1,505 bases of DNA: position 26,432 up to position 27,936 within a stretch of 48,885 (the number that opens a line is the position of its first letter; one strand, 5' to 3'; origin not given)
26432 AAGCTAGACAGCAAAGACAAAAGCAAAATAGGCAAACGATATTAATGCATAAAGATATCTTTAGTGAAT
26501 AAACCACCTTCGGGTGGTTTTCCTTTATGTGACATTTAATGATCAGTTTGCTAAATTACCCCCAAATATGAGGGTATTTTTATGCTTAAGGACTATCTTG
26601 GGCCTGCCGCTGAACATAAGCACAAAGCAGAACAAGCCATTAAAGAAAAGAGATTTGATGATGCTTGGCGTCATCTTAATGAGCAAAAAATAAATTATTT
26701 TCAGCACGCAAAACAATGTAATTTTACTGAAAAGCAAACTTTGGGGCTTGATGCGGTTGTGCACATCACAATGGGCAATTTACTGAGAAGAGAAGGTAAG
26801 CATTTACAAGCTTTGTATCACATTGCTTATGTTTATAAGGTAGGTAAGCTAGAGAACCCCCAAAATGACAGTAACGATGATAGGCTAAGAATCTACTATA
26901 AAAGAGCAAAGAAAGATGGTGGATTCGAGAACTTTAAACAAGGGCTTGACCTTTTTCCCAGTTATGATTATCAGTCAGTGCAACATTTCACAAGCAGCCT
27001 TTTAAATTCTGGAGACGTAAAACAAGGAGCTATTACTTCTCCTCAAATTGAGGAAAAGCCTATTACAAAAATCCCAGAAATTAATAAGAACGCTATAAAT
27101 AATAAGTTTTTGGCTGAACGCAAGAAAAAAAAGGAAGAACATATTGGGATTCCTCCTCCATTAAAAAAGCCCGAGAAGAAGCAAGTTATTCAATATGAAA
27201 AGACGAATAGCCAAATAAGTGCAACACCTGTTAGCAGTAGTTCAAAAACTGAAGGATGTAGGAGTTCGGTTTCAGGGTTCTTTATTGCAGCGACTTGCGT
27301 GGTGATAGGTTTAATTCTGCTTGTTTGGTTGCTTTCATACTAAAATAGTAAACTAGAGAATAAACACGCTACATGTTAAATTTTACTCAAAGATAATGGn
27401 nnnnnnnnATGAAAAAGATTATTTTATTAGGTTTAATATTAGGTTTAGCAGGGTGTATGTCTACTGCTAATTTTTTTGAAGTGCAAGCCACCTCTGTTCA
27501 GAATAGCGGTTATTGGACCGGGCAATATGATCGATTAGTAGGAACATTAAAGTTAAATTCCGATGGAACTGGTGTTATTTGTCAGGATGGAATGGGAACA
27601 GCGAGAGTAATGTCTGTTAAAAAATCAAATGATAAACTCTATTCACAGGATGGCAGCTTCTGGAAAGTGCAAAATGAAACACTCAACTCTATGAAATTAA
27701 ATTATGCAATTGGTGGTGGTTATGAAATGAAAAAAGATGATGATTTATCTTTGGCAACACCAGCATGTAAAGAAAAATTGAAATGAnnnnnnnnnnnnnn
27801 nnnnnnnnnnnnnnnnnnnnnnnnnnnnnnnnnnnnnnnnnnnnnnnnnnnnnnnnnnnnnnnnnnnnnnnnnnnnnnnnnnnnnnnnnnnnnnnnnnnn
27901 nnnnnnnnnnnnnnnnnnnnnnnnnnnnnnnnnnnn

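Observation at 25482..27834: Moron island between GT and the tape measure: TacT-like GNAT toxin with a tiny upstream ORF, a tail-anchored membrane protein and a lipoprotein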

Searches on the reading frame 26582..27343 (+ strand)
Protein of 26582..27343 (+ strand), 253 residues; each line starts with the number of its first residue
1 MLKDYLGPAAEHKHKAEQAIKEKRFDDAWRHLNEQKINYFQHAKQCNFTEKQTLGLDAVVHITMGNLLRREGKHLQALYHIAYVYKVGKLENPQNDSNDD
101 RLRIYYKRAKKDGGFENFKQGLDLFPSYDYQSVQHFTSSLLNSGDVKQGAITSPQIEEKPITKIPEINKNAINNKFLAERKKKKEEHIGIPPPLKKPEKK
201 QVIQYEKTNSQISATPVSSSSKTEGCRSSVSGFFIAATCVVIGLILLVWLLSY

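Call 3: search_protein_families(library=pfam, proteins=[window:26582-27343:+], max_evalue=0.1)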
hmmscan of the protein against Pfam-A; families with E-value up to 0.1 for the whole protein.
window:26582-27343:+ (253 aa): 1 family
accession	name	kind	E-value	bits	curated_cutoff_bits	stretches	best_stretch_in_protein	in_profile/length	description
PF06746.16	DUF1216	-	0.0049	17.3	21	1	170-224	70-124/134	Protein of unknown function (DUF1216)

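Call 4: search_protein_families(library=phrogs, proteins=[window:26582-27343:+], max_evalue=0.01)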
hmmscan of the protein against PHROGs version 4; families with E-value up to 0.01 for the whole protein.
window:26582-27343:+ (253 aa): 1 family
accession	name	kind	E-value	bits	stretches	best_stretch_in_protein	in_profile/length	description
phrog_6113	-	unknown function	3.4e-135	450.2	1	1-252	2-248/248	-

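Call 6: search_protein_families(library=ncbifam, proteins=[window:26582-27343:+], max_evalue=0.1)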
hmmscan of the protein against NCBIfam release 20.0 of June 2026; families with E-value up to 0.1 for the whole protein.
window:26582-27343:+ (253 aa): 1 family
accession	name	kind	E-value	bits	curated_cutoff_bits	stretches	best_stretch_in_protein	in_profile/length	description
NF049909.1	major_OM_FomA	equivalog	0.006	16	350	1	23-113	74-159/364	major outer membrane protein FomA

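Call 7: search_protein_families(library=padloc, proteins=[window:26582-27343:+], max_evalue=0.1)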
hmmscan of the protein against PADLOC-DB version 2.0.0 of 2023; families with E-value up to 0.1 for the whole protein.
window:26582-27343:+ (253 aa): 0 families

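Call 82: search_solved_structures(query=window:26582-27343:+, max_evalue=1)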
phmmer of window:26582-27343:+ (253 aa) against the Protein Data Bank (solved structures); distinct sequences matched with E-value up to 1: 2.
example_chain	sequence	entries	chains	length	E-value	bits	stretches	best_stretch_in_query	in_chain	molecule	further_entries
6j6v_A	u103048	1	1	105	0.11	15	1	27-83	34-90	Heat shock factor protein 4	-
6j6w_A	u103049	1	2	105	0.11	15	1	27-83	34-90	Heat shock factor protein 4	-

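Call 84: search_dna_similar(query=window:26582-27343:+, collection=phages, mode=protein, max_evalue=0.001, max_rows=30)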
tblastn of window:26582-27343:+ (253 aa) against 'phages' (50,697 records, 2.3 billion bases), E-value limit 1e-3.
Records with a match: 14; places in all: 14; records where one place covers at least 80% of the query: 14.
Best place of each record, by identity: >=99% 6; <60% 8.
By first word of the organism name: Acinetobacter 14.
By host as written in the record: Acinetobacter baumannii 5; Acinetobacter baumannii A118 2; Acinetobacter baumannii YMC/09/02/B1251 2; Acinetobacter sp. 2; Acinetobacter baumannii Ab404_GEIH-2010 1; Acinetobacter baumannii Ab105 1; Acinetobacter baumannii Ab11510 1.
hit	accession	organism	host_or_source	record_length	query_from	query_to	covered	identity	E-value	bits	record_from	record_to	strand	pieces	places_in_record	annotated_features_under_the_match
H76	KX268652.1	Acinetobacter phage vB_AbaS_TRS1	Acinetobacter baumannii A118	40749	1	239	94%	100.0%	2e-138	434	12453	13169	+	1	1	hypothetical protein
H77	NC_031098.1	Acinetobacter phage vB_AbaS_TRS1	Acinetobacter baumannii A118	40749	1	239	94%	100.0%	2e-138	434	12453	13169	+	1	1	hypothetical protein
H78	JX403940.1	Acinetobacter phage YMC/09/02/B1251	Acinetobacter baumannii YMC/09/02/B1251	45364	1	239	94%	100.0%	2e-138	434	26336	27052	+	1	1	hypothetical protein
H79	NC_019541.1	Acinetobacter phage YMC/09/02/B1251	Acinetobacter baumannii YMC/09/02/B1251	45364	1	239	94%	100.0%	2e-138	434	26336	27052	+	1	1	hypothetical protein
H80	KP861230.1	Acinetobacter phage YMC11/11/R3177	Acinetobacter sp.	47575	1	239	94%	100.0%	2e-138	434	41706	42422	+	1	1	hypothetical protein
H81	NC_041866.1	Acinetobacter phage YMC11/11/R3177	Acinetobacter sp.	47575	1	239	94%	100.0%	2e-138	434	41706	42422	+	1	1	hypothetical protein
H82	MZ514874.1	Acinetobacter phage Ab105-2phideltaCI404ad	Acinetobacter baumannii Ab404_GEIH-2010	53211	1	218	86%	38.2%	1e-33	133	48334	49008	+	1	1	hypothetical protein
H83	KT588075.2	Acinetobacter phage Ab105-2phi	Acinetobacter baumannii Ab105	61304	1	218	86%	38.2%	1e-33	133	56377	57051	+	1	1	hypothetical protein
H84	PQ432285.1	Acinetobacter phage phi5013-M2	Acinetobacter baumannii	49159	1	218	86%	35.3%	3e-31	127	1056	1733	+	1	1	hypothetical protein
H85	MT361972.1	Acinetobacter phage Ab11510-phi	Acinetobacter baumannii Ab11510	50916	1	218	86%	35.3%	3e-31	127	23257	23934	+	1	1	hypothetical protein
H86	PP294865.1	Acinetobacter phage vB_AbaS_Gln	Acinetobacter baumannii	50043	1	218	86%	35.3%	4e-31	126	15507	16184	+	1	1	hypothetical protein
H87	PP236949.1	Acinetobacter phage vB_AbaS_SA1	Acinetobacter baumannii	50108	1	218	86%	35.3%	4e-31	126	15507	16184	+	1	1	hypothetical protein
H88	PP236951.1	Acinetobacter phage vB_AbaS_Eva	Acinetobacter baumannii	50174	1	218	86%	35.3%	4e-31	126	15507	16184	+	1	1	hypothetical protein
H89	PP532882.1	Acinetobacter phage Abau_Attikon1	Acinetobacter baumannii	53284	1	218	86%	35.3%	4e-31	126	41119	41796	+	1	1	hypothetical protein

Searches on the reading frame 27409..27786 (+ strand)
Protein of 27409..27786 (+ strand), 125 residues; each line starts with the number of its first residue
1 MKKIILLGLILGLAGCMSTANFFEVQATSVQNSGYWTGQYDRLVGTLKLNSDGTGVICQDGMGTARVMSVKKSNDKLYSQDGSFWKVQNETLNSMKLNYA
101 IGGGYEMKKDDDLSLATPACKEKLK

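Call 3: search_protein_families(library=pfam, proteins=[window:27409-27786:+], max_evalue=0.1)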
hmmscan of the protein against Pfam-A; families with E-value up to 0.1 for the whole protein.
window:27409-27786:+ (125 aa): 0 families

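Call 4: search_protein_families(library=phrogs, proteins=[window:27409-27786:+], max_evalue=0.01)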
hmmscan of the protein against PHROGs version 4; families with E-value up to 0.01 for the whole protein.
window:27409-27786:+ (125 aa): 1 family
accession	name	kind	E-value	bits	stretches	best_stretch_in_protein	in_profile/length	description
phrog_4487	-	unknown function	1.1e-56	191.2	1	1-125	1-127/127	-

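Call 6: search_protein_families(library=ncbifam, proteins=[window:27409-27786:+], max_evalue=0.1)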
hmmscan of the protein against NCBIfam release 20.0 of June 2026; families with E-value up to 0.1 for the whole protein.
window:27409-27786:+ (125 aa): 2 families
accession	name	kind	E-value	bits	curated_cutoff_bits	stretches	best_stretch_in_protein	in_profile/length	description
NF045606.1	lipo_J517_1871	equivalog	5.9e-41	139.6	60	1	1-124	1-133/133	J517_1871 family lipoprotein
NF007705.1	PRK10397.1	equivalog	0.019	14.7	169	1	1-38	1-40/137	lipoprotein YedD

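Call 7: search_protein_families(library=padloc, proteins=[window:27409-27786:+], max_evalue=0.1)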
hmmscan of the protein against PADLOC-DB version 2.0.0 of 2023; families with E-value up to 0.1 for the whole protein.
window:27409-27786:+ (125 aa): 0 families

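Call 83: search_solved_structures(query=window:27409-27786:+, max_evalue=1)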
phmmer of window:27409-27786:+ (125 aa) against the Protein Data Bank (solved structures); distinct sequences matched with E-value up to 1: 1.
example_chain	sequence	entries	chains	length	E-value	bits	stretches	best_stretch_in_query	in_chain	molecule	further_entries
7x0g_A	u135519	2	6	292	0.025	17.7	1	21-74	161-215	CbpA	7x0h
